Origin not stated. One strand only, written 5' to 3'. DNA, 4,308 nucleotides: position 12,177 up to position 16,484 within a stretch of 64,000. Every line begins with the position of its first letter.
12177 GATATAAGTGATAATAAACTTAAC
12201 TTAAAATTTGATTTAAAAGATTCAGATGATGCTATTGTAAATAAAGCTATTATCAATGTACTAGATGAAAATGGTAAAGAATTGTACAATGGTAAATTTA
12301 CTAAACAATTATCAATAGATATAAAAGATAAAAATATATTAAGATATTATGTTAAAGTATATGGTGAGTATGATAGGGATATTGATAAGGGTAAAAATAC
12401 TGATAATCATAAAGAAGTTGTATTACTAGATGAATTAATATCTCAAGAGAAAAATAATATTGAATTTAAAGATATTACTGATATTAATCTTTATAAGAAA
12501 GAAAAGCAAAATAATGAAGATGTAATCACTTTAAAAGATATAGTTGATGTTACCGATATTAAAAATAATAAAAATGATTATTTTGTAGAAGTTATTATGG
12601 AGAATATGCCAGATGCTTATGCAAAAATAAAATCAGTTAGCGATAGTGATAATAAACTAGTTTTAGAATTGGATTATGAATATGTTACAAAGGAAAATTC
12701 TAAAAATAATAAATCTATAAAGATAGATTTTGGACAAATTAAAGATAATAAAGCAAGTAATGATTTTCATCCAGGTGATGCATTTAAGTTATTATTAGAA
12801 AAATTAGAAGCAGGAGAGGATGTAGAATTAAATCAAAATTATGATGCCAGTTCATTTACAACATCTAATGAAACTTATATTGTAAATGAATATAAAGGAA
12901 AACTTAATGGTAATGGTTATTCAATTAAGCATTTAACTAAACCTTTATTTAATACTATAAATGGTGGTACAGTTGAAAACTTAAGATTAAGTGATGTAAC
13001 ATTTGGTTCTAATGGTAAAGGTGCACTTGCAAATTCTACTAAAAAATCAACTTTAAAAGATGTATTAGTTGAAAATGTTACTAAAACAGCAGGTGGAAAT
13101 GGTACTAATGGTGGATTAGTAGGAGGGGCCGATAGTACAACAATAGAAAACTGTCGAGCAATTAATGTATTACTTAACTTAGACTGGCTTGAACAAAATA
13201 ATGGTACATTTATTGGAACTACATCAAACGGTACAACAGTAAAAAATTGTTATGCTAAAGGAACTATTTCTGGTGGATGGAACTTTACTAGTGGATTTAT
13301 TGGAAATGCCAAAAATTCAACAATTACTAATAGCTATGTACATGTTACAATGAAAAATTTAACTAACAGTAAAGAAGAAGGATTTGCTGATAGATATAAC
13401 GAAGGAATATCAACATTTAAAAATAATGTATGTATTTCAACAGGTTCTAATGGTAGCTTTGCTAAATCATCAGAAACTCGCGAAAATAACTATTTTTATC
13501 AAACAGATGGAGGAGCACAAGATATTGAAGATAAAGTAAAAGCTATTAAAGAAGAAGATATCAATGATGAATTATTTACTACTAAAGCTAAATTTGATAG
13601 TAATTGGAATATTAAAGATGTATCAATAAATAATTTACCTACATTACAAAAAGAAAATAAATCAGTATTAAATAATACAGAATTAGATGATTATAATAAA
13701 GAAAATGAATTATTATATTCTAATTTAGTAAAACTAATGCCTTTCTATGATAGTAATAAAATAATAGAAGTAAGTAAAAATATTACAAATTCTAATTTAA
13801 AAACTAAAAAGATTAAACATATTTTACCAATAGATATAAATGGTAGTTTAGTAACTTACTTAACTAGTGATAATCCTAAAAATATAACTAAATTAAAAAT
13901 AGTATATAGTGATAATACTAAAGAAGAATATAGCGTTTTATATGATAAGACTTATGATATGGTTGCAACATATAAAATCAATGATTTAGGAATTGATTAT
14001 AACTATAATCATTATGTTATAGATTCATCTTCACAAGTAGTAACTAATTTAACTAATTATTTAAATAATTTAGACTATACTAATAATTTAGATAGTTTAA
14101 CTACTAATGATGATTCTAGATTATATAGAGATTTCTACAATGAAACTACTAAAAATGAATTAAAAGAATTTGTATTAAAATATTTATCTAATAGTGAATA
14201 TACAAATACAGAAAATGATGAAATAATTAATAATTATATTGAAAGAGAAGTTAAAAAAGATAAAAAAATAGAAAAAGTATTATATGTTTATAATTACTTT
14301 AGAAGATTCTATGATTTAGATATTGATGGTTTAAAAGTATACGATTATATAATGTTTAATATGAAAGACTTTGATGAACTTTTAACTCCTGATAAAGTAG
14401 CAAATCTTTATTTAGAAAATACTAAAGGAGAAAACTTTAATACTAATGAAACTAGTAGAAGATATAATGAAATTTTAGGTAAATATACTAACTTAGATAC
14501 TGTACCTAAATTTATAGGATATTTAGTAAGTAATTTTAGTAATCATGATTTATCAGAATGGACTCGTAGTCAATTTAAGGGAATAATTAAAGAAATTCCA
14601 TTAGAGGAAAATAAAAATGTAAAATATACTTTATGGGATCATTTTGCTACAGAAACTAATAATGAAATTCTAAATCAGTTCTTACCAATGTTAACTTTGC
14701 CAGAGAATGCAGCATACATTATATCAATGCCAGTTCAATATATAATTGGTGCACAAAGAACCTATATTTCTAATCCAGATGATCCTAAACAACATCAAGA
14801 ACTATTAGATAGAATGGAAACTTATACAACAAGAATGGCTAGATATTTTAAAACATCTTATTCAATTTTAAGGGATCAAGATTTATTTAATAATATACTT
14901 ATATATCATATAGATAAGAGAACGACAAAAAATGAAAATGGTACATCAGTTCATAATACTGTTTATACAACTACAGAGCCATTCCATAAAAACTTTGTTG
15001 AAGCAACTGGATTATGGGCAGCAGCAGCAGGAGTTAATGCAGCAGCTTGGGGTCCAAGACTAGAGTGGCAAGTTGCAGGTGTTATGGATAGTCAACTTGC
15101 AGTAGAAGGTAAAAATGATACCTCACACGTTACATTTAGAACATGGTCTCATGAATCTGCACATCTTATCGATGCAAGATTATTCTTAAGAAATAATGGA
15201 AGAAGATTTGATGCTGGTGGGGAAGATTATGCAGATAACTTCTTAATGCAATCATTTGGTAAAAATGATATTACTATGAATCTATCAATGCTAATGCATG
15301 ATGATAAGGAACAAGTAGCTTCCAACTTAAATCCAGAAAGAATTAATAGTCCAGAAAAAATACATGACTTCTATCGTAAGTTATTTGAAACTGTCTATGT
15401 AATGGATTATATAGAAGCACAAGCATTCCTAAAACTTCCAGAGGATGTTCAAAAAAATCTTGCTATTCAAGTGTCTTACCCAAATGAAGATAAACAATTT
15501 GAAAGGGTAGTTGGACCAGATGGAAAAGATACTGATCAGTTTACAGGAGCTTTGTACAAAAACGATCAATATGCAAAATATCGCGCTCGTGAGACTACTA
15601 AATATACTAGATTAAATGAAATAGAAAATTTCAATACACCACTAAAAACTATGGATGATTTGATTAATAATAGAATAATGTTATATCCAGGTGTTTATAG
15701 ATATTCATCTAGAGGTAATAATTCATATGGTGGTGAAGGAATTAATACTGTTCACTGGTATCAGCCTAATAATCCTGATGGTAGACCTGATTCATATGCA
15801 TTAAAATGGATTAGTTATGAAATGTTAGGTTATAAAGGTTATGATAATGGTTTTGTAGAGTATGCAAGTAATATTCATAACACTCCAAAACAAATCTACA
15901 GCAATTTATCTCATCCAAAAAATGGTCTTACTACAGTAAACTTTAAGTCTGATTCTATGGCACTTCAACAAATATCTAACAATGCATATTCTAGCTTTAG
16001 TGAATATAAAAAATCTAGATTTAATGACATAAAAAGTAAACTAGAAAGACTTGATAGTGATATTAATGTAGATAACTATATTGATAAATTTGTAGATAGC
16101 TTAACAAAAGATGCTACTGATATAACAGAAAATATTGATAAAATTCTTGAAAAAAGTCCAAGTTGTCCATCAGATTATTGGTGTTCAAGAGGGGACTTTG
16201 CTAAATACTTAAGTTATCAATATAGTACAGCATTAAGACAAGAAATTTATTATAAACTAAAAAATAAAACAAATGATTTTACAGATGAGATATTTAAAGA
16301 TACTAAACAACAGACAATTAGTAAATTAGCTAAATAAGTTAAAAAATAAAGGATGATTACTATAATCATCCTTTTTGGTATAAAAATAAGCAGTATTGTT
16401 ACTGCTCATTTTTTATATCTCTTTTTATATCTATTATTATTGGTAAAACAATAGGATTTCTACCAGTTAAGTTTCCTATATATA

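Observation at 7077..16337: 3086-aa protein combining cohesin, TM hairpin, dockerin, seven novel modules and a GLUG/M26 zinc protease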

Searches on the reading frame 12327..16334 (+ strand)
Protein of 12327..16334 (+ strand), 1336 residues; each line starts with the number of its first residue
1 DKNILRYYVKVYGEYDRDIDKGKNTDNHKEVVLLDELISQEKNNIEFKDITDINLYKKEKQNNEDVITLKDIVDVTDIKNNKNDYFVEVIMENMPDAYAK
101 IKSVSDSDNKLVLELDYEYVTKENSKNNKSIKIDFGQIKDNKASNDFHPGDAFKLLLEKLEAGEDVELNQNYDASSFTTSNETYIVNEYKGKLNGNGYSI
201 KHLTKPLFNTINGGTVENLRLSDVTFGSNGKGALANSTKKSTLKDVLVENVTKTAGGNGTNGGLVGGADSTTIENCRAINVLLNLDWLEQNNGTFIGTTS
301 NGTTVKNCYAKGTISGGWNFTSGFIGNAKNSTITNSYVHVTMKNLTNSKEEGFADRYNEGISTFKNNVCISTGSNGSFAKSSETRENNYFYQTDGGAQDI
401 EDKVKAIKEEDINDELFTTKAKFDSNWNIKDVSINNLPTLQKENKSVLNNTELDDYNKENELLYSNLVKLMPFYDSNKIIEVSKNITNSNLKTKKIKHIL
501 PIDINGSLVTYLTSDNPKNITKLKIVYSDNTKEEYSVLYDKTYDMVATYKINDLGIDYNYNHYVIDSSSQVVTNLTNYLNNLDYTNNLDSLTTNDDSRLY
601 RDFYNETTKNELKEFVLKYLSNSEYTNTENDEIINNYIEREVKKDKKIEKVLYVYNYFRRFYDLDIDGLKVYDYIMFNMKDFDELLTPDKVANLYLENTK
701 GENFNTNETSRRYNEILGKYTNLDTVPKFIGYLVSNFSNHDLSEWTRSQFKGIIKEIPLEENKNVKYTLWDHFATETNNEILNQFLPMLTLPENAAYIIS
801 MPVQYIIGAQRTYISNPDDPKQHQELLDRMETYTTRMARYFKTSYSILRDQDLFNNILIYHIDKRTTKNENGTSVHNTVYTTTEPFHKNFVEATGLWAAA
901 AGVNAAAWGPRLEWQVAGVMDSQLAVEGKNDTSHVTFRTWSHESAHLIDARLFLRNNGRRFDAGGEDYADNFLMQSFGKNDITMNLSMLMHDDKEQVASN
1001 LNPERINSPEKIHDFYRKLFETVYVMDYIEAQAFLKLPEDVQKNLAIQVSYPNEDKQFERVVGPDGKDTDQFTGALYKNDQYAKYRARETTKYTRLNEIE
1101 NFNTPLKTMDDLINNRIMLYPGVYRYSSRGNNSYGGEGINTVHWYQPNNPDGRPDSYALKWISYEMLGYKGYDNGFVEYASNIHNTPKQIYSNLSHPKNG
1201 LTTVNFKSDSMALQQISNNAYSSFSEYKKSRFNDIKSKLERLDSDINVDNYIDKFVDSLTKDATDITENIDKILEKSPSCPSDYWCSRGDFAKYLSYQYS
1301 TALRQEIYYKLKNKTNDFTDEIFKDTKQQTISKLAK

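Call 14: search_solved_structures(query=window:12327-16334:+, max_evalue=0.001, show_alignments=1)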
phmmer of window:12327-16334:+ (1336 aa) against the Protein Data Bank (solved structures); distinct sequences matched with E-value up to 0.001: 5.
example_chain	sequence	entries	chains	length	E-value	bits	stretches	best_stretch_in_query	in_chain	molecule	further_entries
6xjb_A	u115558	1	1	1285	1.3e-39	139.2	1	42-1234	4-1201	Immunoglobulin A1 protease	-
7jgj_A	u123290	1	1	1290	3e-39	137.9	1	42-1242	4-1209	Immunoglobulin A1 protease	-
6xja_P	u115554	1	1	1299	1.5e-38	135.6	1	42-1242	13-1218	Immunoglobulin A1 protease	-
7uvk_A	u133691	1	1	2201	4.7e-33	117.4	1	39-1242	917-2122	IgA1 Protease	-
7uvl_P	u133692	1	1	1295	8e-33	116.7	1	42-1242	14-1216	LPXTG-motif cell wall anchor domain protein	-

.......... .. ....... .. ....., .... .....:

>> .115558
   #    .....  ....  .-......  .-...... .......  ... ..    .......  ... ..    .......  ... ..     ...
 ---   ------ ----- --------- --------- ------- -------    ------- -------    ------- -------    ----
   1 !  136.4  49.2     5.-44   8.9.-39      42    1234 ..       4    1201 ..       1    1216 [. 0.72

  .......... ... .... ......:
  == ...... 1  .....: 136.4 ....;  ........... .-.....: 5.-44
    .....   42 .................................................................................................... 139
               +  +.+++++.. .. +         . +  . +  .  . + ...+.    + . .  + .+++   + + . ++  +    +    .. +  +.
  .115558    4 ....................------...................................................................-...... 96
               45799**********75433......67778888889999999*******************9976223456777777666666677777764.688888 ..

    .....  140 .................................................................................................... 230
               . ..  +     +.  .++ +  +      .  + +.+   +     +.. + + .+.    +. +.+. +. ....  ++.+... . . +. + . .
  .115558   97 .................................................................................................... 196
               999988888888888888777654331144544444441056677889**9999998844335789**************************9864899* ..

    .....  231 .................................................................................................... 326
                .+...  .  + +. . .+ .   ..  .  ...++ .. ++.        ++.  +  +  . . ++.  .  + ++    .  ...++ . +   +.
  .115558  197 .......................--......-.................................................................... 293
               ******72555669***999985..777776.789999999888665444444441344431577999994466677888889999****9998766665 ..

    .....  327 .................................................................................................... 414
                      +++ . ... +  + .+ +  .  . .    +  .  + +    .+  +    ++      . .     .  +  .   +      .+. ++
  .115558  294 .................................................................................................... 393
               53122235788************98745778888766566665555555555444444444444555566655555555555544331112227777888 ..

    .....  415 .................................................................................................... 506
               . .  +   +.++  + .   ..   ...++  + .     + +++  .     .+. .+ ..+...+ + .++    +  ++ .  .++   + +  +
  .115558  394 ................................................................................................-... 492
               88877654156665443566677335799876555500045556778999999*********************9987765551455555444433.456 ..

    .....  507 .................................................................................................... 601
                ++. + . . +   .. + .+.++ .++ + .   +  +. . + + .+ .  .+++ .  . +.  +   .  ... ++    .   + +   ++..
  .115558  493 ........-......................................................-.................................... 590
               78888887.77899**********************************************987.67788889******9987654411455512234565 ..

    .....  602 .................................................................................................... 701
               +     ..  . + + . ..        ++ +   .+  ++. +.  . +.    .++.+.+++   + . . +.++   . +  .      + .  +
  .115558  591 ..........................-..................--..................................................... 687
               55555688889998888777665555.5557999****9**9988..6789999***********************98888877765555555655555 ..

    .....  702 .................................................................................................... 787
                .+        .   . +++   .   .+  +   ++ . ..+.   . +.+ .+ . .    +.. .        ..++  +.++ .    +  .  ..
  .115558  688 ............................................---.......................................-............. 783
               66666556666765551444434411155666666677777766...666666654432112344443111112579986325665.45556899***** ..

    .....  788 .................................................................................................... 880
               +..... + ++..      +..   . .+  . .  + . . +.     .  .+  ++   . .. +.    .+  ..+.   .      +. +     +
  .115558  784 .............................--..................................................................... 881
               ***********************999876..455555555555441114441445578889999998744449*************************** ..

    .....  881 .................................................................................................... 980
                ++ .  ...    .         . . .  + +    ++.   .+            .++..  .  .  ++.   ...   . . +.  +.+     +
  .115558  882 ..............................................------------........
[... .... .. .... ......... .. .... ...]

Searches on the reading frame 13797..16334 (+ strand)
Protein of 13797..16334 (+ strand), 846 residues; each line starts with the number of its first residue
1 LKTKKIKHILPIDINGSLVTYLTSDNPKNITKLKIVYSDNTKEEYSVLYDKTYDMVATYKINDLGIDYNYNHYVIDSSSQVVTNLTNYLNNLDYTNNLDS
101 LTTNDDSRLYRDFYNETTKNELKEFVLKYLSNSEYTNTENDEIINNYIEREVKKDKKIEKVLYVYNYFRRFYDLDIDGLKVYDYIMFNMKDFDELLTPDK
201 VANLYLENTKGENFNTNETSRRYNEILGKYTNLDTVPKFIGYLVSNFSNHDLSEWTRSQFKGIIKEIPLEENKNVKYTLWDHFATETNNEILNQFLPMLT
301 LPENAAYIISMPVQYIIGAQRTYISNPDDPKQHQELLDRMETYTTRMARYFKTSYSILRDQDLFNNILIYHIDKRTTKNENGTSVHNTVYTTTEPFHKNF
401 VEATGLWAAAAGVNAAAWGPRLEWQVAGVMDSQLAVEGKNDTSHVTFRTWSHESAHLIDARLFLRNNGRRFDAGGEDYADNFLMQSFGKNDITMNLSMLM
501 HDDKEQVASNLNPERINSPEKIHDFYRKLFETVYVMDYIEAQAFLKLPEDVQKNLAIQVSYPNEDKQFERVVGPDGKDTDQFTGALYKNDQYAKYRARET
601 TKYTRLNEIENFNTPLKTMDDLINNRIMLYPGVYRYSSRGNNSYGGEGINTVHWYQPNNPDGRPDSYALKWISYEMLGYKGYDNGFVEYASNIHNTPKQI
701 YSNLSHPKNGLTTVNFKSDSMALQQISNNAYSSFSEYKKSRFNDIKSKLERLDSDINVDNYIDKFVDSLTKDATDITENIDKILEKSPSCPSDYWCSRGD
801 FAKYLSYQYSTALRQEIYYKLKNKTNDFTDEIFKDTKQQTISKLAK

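Call 6: search_protein_families(library=pfam, proteins=[window:13797-16334:+], max_evalue=1)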
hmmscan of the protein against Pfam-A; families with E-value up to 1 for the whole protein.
window:13797-16334:+ (846 aa): 2 families
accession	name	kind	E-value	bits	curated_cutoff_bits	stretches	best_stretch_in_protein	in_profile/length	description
PF07580.19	Peptidase_M26_C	-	1.9e-33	116.1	22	1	56-833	2-792/792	M26 IgA1-specific Metallo-endopeptidase C-terminal region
PF17363.7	DUF5388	-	0.3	11.9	26.1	0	758-786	33-61/64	Family of unknown function (DUF5388)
